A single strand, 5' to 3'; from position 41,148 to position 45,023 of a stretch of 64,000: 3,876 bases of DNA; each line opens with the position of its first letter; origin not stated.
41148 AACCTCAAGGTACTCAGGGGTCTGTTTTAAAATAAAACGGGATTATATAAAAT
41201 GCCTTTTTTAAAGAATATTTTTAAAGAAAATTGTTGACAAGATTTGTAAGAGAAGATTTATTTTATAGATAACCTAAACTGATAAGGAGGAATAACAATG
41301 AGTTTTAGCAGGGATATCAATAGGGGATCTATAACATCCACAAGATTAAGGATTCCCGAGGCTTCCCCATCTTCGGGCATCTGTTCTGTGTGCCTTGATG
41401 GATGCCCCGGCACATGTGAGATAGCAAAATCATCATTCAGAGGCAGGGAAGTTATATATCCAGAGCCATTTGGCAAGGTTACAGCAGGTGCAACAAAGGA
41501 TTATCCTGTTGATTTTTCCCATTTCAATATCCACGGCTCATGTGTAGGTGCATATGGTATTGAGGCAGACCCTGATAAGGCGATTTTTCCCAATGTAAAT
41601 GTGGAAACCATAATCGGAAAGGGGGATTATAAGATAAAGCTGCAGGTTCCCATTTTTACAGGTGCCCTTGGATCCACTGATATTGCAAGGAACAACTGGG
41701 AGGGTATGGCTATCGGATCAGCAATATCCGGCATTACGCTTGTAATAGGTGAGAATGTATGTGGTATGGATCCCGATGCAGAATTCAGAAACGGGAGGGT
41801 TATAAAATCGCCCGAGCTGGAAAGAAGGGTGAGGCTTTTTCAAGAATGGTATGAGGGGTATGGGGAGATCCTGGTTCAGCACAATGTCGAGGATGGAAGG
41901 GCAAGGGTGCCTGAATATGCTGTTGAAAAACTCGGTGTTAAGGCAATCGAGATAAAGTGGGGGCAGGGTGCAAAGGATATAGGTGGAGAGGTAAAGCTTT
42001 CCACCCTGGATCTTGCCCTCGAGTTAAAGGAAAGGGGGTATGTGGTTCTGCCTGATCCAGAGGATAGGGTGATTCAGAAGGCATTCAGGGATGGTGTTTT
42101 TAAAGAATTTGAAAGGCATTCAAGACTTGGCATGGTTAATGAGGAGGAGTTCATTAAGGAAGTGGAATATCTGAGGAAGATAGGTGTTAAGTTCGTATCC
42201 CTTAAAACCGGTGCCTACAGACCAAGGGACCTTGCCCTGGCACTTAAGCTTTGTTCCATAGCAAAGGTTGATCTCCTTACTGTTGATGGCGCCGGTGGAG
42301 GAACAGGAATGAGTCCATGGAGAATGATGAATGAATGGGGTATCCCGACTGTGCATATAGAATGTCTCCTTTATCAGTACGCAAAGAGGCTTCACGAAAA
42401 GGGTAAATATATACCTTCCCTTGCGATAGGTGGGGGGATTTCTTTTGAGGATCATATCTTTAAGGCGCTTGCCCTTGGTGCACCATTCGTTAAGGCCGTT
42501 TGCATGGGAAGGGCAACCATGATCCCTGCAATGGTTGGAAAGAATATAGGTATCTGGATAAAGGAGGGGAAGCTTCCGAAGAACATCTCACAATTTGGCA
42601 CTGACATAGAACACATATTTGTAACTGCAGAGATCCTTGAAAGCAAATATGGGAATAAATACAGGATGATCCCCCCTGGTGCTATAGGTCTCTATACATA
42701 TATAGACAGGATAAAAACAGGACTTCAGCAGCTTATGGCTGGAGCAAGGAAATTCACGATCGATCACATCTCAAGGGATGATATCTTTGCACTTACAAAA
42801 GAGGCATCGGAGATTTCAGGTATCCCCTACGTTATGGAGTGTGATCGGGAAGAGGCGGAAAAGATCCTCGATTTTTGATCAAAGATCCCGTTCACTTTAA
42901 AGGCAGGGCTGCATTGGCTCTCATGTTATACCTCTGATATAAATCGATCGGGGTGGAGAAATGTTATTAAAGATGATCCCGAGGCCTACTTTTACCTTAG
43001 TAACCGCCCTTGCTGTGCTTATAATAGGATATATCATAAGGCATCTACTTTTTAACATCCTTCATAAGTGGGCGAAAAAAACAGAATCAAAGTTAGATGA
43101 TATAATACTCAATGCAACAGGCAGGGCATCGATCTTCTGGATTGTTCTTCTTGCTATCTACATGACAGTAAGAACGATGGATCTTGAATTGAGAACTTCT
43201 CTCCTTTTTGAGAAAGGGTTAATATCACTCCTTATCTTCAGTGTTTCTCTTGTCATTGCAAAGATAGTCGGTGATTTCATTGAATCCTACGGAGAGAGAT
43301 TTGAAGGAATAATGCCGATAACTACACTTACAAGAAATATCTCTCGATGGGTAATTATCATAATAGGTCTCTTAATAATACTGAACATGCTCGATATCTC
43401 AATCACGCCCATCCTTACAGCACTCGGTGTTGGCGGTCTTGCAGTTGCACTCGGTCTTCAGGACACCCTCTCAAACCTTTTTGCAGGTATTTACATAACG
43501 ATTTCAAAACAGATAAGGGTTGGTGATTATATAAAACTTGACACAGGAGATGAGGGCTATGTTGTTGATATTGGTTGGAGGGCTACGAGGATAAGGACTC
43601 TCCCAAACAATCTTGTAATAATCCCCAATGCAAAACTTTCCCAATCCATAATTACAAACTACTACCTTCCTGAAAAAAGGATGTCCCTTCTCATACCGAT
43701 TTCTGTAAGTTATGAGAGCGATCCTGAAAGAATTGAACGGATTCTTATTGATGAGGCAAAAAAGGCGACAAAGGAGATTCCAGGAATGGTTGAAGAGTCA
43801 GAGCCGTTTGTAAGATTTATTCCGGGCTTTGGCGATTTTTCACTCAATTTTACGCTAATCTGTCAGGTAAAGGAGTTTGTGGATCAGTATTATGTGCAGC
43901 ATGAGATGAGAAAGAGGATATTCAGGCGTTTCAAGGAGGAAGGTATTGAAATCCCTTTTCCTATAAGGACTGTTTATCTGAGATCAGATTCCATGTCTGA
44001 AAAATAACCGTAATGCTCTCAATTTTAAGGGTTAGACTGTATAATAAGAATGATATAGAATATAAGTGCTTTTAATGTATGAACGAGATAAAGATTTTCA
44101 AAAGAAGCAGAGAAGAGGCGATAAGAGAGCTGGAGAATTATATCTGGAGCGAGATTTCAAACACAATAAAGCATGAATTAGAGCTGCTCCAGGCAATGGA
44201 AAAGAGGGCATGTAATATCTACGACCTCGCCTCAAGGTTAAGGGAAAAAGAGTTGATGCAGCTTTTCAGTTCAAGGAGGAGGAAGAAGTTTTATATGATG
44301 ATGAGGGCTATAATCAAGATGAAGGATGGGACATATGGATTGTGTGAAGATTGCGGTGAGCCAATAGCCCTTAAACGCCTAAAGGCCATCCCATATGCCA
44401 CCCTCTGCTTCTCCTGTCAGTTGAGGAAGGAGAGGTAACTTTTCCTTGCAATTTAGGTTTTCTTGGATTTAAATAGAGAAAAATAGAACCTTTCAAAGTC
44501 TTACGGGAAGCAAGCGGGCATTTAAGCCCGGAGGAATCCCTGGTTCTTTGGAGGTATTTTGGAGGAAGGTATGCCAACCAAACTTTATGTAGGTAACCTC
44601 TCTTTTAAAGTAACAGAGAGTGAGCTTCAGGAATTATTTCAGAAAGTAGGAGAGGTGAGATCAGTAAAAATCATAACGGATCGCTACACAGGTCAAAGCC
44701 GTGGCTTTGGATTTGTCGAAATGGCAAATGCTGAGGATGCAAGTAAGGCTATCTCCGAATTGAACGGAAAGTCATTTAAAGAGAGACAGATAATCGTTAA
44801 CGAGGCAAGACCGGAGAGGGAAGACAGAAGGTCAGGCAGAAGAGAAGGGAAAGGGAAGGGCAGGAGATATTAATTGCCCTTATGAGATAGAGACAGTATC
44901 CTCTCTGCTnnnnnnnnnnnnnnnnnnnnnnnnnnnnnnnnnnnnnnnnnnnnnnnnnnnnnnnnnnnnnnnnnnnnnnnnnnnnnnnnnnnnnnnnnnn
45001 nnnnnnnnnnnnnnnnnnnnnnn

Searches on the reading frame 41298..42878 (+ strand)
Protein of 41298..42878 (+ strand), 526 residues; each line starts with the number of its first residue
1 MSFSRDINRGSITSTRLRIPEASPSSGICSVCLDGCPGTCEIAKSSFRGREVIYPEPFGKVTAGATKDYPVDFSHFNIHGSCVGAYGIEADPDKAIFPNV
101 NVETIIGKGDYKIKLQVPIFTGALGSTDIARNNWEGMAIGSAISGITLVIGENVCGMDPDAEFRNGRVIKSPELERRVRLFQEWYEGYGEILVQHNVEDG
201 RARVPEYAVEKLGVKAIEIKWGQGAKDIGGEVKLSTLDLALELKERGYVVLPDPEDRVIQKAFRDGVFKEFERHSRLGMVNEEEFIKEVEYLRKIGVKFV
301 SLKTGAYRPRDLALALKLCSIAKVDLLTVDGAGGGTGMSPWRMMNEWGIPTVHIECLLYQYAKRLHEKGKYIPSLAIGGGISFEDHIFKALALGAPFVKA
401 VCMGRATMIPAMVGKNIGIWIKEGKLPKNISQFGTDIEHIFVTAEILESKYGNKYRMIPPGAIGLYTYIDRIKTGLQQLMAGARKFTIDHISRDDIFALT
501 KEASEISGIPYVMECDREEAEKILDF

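Call 3: search_protein_families(library=pfam, proteins=[window:41298-42878:+], max_evalue=1)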
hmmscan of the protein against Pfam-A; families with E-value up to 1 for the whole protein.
window:41298-42878:+ (526 aa): 3 families
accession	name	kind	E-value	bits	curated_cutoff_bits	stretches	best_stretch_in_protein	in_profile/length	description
PF01645.23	Glu_synthase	-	1e-15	58.3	20.4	2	279-409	185-309/369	Conserved region in glutamate synthase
PF00478.31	IMPDH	-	0.0031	17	25.6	1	324-500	167-326/345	IMP dehydrogenase / GMP reductase domain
PF01070.24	FMN_dh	-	0.007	15.9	24.9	1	376-416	277-314/350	FMN-dependent dehydrogenase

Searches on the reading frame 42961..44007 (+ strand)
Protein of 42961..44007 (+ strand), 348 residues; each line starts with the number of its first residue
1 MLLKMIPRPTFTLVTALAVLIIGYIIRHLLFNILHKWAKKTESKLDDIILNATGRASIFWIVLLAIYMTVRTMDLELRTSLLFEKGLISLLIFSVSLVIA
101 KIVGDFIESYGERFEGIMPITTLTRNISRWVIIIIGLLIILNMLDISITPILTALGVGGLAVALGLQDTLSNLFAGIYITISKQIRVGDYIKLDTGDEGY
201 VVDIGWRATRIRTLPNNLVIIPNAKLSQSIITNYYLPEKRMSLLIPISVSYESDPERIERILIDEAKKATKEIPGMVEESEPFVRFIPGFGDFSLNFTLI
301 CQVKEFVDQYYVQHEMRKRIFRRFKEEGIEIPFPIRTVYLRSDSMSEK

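Call 3: search_protein_families(library=pfam, proteins=[window:42961-44007:+], max_evalue=1)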
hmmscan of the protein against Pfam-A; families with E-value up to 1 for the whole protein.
window:42961-44007:+ (348 aa): 3 families
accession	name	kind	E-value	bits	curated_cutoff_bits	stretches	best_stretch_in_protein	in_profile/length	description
PF00924.24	MS_channel_2nd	-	9.8e-20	70.9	20.2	1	168-234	1-66/68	Mechanosensitive ion channel, beta-domain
PF21082.3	MS_channel_3rd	-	1.3e-12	48.4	21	1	245-331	3-88/88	Mechanosensitive ion channel MscS, C-terminal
PF21088.3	MS_channel_1st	-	6.4e-08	32.9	23.1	1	126-167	1-42/42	Mechanosensitive ion channel, transmembrane helices 2/3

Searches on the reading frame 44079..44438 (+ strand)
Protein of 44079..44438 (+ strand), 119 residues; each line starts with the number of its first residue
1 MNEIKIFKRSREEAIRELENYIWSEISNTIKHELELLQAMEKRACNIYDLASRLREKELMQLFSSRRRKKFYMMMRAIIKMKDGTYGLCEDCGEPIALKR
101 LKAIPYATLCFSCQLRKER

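Call 3: search_protein_families(library=pfam, proteins=[window:44079-44438:+], max_evalue=1)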
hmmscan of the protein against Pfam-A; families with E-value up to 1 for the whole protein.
window:44079-44438:+ (119 aa): 3 families
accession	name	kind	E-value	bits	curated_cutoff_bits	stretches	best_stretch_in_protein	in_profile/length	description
PF01258.23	zf-dskA_traR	-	2e-16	60.1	24.9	1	84-119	1-36/36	Prokaryotic dksA/traR C4-type zinc finger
PF18508.7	zf_C2H2_13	-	0.013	15.6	26.5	1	85-99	16-30/42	Zinc finger domain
PF00320.33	GATA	-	0.52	10.4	26.8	1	82-101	16-35/36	GATA zinc finger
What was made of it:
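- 44079..44438 (+): DksA/TraR-type C4 zinc-finger protein (119 aa). Pfam zf-dskA_traR at 2e-16 (call 3).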

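Call 38: search_protein_families(library=ncbifam, proteins=[window:44079-44438:+], max_evalue=0.001)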
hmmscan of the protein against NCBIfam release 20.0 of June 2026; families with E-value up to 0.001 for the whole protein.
window:44079-44438:+ (119 aa): 7 families
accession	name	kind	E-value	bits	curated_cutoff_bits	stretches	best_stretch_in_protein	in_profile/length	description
TIGR02420.1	dksA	equivalog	6.9e-17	61.9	115.5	1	15-114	9-108/110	RNA polymerase-binding protein DksA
TIGR02890.1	bacill_yteA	subfamily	6.7e-16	58.8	134.4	1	5-118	4-118/159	regulatory protein, yteA family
NF033459.1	DksA_like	equivalog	2.6e-14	53.5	105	1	19-118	14-110/113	RNA polymerase-binding protein DksA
TIGR02419.1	C4_traR_proteo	subfamily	1.4e-11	44.8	59.7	1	48-118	3-64/64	phage/conjugal plasmid C-4 type zinc finger protein, TraR family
NF008045.0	PRK10778.1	equivalog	2.2e-09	37.7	289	1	27-115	48-140/151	RNA polymerase-binding protein DksA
NF010268.0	PRK13715.1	equivalog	9.8e-06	25.5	108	1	86-119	34-67/73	conjugal transfer protein TraR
NF008243.0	PRK11019.1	equivalog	2.6e-05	24.6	96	1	86-118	36-68/88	DksA/TraR family C4-type zinc finger protein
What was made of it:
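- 44079..44438 (+): Below the NCBIfam DksA cutoffs (call 38).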

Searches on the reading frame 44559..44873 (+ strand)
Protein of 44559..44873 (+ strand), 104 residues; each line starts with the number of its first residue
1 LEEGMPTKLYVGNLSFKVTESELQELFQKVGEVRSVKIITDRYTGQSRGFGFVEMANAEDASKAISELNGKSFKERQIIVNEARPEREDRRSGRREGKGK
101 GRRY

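Call 3: search_protein_families(library=pfam, proteins=[window:44559-44873:+], max_evalue=1)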
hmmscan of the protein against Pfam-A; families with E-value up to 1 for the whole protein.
window:44559-44873:+ (104 aa): 3 families
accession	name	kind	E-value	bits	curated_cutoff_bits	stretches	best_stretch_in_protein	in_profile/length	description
PF00076.28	RRM_1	-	2e-25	88.9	20.7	1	9-78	1-69/70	RNA recognition motif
PF16842.11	RRM_occluded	-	3.6e-05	24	30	1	10-80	5-70/79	Occluded RNA-recognition motif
PF13893.12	RRM_5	-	0.00047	20.3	27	1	17-78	38-94/125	RNA recognition motif. (a.k.a. RRM, RBD, or RNP domain)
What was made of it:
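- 44571..44873 (+): RRM-type RNA-binding protein (100 aa from the ATG), 99 nt upstream of the NIT-like gene. Pfam RRM_1 at 2e-25 (call 3).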

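Call 38: search_protein_families(library=ncbifam, proteins=[window:44559-44873:+], max_evalue=0.001)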
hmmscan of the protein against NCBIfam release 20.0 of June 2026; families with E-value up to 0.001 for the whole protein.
window:44559-44873:+ (104 aa): 9 families
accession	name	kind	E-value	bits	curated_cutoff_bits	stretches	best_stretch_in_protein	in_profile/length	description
NF058537.1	Rbp_regulator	equivalog_domain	1.4e-34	118.2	100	1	9-85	2-78/79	RNA-binding regulator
TIGR01622.1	SF-CC1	subfamily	5.2e-23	81.8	231.65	1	6-85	219-298/500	splicing factor, CC1-like family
TIGR01628.1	PABP-1234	subfamily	2.2e-21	76.6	497.1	1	8-92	287-369/595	polyadenylate binding protein, human types 1, 2, 3, 4 family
TIGR01661.1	ELAV_HUD_SF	subfamily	1.6e-19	70.7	279.1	1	7-89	4-86/351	ELAV/HuD family splicing factor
TIGR01642.1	U2AF_lg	subfamily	2.9e-16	59.1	310.3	1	6-84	296-374/510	U2 snRNP auxilliary factor, large subunit, splicing factor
TIGR01659.1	sex-lethal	subfamily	4.8e-13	49.4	486.2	1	7-89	108-190/346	sex-lethal family splicing factor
TIGR01648.1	hnRNP-R-Q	subfamily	2.4e-09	36.6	317.85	1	7-71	59-122/577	hnRNP-R, Q splicing factor family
TIGR01645.1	half-pint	subfamily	2.4e-07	29.9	443.95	1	11-85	110-181/607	poly-U binding splicing factor, half-pint family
TIGR01649.1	hnRNP-L_PTB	subfamily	0.00015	20.9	287.4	1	11-82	303-370/493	hnRNP-L/PTB/hephaestus splicing factor family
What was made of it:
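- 44571..44873 (+): NCBIfam NF058537 'RNA-binding regulator' at 118 bits against a cutoff of 100 (call 38).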
